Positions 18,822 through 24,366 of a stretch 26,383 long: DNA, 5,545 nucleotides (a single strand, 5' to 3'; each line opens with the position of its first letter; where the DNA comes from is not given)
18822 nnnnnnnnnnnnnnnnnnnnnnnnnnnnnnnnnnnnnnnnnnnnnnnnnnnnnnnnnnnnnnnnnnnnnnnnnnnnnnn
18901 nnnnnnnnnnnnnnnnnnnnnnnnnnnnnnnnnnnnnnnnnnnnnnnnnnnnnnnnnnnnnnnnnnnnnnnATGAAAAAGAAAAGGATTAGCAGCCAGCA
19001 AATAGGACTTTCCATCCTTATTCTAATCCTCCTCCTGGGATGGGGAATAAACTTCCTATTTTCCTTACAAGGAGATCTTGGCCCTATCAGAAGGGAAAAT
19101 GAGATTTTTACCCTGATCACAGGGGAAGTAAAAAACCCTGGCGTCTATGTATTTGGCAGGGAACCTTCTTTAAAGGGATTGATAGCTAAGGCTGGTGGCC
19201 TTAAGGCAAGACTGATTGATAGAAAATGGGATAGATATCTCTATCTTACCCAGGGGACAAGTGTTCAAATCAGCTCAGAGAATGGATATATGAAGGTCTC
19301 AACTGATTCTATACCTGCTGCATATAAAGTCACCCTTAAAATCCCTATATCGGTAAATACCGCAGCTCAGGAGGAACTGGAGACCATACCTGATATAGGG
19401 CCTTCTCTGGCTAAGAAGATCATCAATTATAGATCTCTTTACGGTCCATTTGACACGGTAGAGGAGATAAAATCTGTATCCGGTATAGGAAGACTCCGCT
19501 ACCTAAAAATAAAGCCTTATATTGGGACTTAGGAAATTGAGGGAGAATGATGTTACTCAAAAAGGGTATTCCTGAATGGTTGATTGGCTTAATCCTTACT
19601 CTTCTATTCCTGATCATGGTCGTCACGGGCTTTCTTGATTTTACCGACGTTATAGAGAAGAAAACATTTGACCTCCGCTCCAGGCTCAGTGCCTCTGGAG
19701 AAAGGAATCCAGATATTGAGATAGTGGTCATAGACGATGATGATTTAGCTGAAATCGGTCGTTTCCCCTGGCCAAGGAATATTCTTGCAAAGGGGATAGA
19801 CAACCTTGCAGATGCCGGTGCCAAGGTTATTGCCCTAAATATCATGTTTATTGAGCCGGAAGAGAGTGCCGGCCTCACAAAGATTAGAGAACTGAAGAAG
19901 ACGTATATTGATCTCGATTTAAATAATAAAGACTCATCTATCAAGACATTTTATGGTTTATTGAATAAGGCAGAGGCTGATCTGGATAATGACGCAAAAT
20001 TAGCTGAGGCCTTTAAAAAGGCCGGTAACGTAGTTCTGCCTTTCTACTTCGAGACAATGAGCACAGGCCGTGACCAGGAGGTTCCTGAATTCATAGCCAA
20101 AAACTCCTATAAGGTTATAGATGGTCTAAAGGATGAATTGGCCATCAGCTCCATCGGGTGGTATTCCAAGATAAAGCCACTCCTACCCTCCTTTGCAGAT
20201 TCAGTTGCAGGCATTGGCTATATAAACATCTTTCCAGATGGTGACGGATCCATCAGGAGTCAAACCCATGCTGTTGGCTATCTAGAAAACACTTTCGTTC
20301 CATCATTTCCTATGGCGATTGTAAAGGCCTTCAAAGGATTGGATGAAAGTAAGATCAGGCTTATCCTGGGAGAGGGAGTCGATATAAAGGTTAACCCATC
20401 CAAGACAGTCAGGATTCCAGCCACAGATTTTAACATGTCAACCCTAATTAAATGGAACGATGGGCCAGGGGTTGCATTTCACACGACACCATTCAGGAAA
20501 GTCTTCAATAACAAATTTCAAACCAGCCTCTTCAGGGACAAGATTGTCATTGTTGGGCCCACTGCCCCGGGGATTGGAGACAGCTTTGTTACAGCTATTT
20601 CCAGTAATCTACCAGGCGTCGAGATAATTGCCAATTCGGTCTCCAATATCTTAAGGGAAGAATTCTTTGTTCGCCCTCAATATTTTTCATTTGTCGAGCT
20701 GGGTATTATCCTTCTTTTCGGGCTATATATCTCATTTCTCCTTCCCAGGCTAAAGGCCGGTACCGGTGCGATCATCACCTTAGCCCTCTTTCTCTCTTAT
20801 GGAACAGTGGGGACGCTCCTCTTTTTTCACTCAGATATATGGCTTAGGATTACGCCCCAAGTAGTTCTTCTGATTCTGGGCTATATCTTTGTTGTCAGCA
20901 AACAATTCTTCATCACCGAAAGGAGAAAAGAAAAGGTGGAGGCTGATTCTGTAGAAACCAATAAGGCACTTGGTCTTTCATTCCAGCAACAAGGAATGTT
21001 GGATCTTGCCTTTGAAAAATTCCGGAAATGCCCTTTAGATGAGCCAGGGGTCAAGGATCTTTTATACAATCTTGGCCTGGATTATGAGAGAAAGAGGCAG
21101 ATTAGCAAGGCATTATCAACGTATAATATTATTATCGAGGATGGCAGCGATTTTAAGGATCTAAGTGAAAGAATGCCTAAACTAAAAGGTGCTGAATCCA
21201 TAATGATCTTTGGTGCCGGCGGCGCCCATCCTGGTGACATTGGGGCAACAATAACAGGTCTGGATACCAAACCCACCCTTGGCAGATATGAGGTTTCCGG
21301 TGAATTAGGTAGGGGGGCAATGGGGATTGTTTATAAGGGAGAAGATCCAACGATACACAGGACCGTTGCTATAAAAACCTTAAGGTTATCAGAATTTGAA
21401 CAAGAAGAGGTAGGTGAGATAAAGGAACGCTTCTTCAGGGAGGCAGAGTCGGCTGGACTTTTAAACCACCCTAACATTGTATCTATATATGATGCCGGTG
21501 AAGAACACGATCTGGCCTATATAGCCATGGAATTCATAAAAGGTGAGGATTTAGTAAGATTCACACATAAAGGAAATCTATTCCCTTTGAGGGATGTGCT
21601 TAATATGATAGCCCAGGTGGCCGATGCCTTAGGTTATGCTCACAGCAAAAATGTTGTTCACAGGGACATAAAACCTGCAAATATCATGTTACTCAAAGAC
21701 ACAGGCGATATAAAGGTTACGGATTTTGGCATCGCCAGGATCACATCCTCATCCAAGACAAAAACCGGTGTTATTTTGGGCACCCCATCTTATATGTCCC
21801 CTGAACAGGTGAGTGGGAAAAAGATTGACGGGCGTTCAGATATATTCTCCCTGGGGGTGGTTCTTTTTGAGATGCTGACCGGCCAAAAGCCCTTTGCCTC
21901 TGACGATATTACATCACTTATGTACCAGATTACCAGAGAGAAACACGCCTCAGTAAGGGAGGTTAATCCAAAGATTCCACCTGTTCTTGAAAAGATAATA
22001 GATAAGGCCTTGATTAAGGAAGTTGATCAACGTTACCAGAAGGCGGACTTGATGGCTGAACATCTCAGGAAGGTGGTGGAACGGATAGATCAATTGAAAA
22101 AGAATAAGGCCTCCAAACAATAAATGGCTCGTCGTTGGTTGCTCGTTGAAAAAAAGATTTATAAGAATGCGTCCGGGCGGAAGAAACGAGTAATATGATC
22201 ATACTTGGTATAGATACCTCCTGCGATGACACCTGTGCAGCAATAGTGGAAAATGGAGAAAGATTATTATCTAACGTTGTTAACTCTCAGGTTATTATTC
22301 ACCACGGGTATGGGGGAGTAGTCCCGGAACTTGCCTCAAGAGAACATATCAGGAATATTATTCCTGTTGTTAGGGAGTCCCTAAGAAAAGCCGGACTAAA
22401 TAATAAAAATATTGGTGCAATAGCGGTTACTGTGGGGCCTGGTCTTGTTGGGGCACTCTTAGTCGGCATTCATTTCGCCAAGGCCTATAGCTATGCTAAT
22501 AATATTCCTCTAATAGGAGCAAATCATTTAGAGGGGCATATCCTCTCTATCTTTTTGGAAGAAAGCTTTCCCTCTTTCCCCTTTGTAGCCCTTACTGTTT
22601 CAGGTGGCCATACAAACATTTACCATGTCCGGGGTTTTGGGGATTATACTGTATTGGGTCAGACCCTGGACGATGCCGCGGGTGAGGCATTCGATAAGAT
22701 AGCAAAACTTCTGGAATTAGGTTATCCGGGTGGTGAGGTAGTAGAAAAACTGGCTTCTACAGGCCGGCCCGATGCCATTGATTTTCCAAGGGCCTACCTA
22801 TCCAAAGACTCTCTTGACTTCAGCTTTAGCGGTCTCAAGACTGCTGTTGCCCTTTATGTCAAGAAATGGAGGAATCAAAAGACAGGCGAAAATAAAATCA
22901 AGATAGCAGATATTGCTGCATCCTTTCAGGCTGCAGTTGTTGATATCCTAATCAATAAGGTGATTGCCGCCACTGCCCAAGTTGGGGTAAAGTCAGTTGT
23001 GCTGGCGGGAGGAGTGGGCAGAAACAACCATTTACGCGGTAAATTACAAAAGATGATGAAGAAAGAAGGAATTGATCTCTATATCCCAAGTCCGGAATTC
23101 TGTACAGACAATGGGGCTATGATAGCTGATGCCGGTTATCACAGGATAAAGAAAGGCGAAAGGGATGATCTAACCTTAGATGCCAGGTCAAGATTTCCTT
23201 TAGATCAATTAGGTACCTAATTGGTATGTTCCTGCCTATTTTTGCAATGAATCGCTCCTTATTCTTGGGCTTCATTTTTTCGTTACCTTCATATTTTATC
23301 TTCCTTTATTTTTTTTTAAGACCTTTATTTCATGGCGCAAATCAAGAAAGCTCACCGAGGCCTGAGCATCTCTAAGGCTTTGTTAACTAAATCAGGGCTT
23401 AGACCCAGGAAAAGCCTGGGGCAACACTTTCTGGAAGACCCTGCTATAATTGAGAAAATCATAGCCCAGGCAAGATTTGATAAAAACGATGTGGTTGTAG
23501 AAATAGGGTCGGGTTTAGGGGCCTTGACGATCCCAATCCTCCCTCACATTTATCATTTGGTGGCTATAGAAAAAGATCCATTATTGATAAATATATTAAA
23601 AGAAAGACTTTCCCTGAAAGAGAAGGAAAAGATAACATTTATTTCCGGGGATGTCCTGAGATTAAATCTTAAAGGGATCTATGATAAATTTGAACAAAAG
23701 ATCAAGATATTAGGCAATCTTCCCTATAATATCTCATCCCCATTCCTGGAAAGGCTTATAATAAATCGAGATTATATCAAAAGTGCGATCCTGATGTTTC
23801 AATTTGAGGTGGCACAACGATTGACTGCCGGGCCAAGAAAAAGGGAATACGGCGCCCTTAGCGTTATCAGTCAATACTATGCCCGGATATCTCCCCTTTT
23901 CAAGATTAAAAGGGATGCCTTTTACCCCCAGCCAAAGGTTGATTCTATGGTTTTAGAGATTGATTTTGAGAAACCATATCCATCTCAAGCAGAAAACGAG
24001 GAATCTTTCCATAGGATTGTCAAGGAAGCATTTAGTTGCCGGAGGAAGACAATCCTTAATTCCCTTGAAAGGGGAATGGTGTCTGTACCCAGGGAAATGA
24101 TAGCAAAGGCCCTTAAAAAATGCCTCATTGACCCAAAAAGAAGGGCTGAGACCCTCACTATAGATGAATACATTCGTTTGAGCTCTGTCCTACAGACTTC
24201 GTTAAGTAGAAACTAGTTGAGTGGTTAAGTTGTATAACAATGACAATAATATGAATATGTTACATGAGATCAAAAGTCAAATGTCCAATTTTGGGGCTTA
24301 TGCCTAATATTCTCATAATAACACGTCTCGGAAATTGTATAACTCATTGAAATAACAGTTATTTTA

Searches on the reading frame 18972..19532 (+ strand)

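Call 25: search_protein_families(library=pfam, proteins=[window:18972-19532:+], max_evalue=0.001)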
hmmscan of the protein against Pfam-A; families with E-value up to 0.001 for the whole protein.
window:18972-19532:+ (186 aa): 4 families
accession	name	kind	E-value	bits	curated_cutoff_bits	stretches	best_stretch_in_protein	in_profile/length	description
PF12836.13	HHH_3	-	8.4e-17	61.5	27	1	125-184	5-64/65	Helix-hairpin-helix motif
PF00633.29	HHH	-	2.5e-09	36.9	24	1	127-153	4-30/30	Helix-hairpin-helix motif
PF10531.15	SLBB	-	3.1e-05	24.1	27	1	49-79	4-34/55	SLBB domain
PF14520.12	HHH_5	-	0.00075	20.4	27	0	131-151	32-52/57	Helix-hairpin-helix domain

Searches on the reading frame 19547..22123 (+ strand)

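Call 25: search_protein_families(library=pfam, proteins=[window:19547-22123:+], max_evalue=0.001)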
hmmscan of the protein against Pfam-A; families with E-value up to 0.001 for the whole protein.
window:19547-22123:+ (858 aa): 3 families
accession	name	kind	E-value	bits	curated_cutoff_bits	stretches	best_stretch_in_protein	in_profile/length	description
PF00069.31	Pkinase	-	5.8e-58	196.8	31.7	1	581-837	1-259/263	Protein kinase domain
PF05226.16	CHASE2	-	2.3e-52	178.5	26.3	1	21-393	6-256/257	CHASE2 domain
PF07714.23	PK_Tyr_Ser-Thr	-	9e-40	137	23.1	1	584-835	4-254/258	Protein tyrosine and serine/threonine kinase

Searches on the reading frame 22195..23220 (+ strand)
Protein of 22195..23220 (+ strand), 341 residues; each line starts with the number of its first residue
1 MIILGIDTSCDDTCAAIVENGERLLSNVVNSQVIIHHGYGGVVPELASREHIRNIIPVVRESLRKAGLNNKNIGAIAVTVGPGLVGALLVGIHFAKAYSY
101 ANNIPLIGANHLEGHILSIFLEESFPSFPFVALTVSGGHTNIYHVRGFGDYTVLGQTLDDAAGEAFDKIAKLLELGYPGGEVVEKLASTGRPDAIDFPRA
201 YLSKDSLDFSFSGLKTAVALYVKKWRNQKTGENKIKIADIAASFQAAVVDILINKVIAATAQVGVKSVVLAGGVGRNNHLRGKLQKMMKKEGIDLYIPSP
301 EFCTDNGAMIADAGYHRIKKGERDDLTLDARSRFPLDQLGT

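Call 25: search_protein_families(library=pfam, proteins=[window:22195-23220:+], max_evalue=0.001)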
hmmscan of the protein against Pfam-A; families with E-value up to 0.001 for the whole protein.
window:22195-23220:+ (341 aa): 3 families
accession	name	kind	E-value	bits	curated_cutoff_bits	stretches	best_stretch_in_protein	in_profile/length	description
PF00814.31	TsaD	-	8.8e-95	317.8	24.8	1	24-311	2-263/264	tRNA N6-adenosine threonylcarbamoyltransferase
PF22521.2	HypF_C_2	-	1.2e-09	38.7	27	1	231-307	160-236/241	Carbamoyltransferase, Kae1-like Domain, second subdomain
PF02543.21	Carbam_trans_N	-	9.5e-07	29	24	1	168-310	208-342/346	Carbamoyltransferase N-terminus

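Call 71: find_homologous_proteins(query=window:22195-23220:+, max_evalue=1e-30)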
Query window:22195-23220:+ (341 aa): 8000 proteins with E <= 1e-30 among 8000 candidates; the best 120 are listed.
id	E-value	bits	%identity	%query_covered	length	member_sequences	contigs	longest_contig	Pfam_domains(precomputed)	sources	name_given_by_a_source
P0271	1.2e-222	756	100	100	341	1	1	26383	PF02543.22,PF00814.32,PF22521.3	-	-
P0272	1.1e-220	749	99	100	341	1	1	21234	PF02543.22,PF00814.32,PF22521.3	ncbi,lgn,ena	-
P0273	4.4e-216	734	98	99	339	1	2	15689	PF02543.22,PF00814.32,PF22521.3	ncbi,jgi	-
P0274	1.3e-215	733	98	99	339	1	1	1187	PF02543.22,PF00814.32,PF22521.3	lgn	-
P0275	1.8e-215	732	98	99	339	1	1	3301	PF02543.22,PF00814.32,PF22521.3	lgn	-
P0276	3.1e-215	732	98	99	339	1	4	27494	PF02543.22,PF00814.32,PF22521.3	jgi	-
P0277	4.0e-213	725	96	100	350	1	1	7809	PF02543.22,PF00814.32,PF22521.3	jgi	-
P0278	8.6e-212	720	95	100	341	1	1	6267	PF02543.22,PF00814.32,PF22521.3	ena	-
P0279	4.8e-211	718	95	100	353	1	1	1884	PF02543.22,PF00814.32,PF22521.3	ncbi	-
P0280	5.8e-211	717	95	100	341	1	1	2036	PF02543.22,PF00814.32,PF22521.3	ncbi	-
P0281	2.4e-202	689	92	100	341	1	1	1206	PF02543.22,PF00814.32,PF22521.3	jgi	jgi:N6-L-threonylcarbamoyladenine synthase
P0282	1.0e-199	681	90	99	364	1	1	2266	PF01869.27,PF02543.22,PF00814.32,PF22521.3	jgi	-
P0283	6.1e-199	678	89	100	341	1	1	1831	PF02543.22,PF00814.32,PF22521.3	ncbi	-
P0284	6.7e-196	668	88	99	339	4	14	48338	PF01869.27,PF02543.22,PF00814.32,PF22521.3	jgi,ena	jgi:N6-L-threonylcarbamoyladenine synthase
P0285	1.5e-195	667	87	99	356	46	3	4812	PF01869.27,PF02543.22,PF00814.32,PF22521.3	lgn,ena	-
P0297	1.6e-188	644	86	100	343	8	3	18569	PF02543.22,PF00814.32,PF22521.3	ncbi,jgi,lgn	ncbi:MAG: tRNA (adenosine(37)-N6)-threonylcarbamoyltransferase complex transferase subunit TsaD [Des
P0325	2.3e-177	607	79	100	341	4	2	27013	PF02543.22,PF00814.32,PF22521.3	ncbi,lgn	ncbi:MAG: tRNA (adenosine(37)-N6)-threonylcarbamoyltransferase complex transferase subunit TsaD [The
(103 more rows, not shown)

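Call 88: list_cluster_members(proteins=[P0297, P0325, P0272, P0001, P0016])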
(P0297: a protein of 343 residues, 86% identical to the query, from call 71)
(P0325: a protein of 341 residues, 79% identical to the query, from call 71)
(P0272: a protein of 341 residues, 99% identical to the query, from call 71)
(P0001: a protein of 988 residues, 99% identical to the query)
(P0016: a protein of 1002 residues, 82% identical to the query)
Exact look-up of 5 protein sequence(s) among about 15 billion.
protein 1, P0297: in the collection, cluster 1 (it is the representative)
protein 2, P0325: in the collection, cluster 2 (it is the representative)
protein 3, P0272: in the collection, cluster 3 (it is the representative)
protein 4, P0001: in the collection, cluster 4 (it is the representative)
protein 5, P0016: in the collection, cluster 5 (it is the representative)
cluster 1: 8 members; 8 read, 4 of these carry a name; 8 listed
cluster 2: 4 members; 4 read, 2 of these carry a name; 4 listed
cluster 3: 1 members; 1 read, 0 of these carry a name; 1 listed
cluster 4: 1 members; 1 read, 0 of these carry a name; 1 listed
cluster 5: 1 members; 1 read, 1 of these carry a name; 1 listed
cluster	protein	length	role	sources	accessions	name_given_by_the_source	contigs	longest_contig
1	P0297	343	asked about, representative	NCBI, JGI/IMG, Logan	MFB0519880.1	MAG: tRNA (adenosine(37)-N6)-threonylcarbamoyltransferase complex transferase subunit ... | N6-L-threonylcarbamoyladenine synthase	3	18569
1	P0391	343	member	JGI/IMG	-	N6-L-threonylcarbamoyladenine synthase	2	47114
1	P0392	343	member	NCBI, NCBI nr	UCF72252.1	MAG: tRNA (adenosine(37)-N6)-threonylcarbamoyltransferase complex transferase subunit ...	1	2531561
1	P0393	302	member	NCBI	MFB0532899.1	MAG: tRNA (adenosine(37)-N6)-threonylcarbamoyltransferase complex transferase subunit ...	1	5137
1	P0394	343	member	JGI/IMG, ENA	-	-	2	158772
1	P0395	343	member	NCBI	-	-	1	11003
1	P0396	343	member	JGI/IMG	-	-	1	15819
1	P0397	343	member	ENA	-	-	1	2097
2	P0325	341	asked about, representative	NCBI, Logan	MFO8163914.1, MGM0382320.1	MAG: tRNA (adenosine(37)-N6)-threonylcarbamoyltransferase complex transferase subunit ...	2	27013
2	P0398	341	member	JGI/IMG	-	N6-L-threonylcarbamoyladenine synthase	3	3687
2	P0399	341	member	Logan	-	-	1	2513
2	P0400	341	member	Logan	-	-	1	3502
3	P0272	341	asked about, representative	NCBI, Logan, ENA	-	-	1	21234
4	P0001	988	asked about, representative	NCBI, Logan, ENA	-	-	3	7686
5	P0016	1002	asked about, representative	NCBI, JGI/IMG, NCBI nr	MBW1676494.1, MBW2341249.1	MAG: molybdopterin-dependent oxidoreductase [Deltaproteobacteria bacterium] | molybdopterin-dependent oxidoreductase [Deltaproteobacteria bacterium]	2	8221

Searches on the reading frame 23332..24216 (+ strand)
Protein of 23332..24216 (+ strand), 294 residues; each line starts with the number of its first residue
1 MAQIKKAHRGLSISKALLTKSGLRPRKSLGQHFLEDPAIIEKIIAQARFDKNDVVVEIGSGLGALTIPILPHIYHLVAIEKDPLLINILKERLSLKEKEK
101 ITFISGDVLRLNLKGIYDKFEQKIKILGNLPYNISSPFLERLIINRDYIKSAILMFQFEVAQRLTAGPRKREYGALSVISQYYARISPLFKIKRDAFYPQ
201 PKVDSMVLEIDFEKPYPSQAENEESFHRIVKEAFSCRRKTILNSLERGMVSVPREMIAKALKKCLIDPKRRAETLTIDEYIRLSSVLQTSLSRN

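Call 25: search_protein_families(library=pfam, proteins=[window:23332-24216:+], max_evalue=0.001)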
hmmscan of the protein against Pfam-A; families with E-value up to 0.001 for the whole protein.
window:23332-24216:+ (294 aa): 3 families
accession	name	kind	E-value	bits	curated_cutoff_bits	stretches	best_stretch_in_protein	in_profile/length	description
PF00398.26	RrnaAD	-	1.1e-57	195.5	24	1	25-286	4-260/263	Ribosomal RNA adenine dimethylase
PF02475.24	TRM5-TYW2_MTfase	-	8.2e-06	26.3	28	1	48-119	33-107/164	TRM5/TYW2 methyltransferase domain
PF13649.12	Methyltransf_25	-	0.00083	20.4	27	0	55-114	1-61/97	Methyltransferase domain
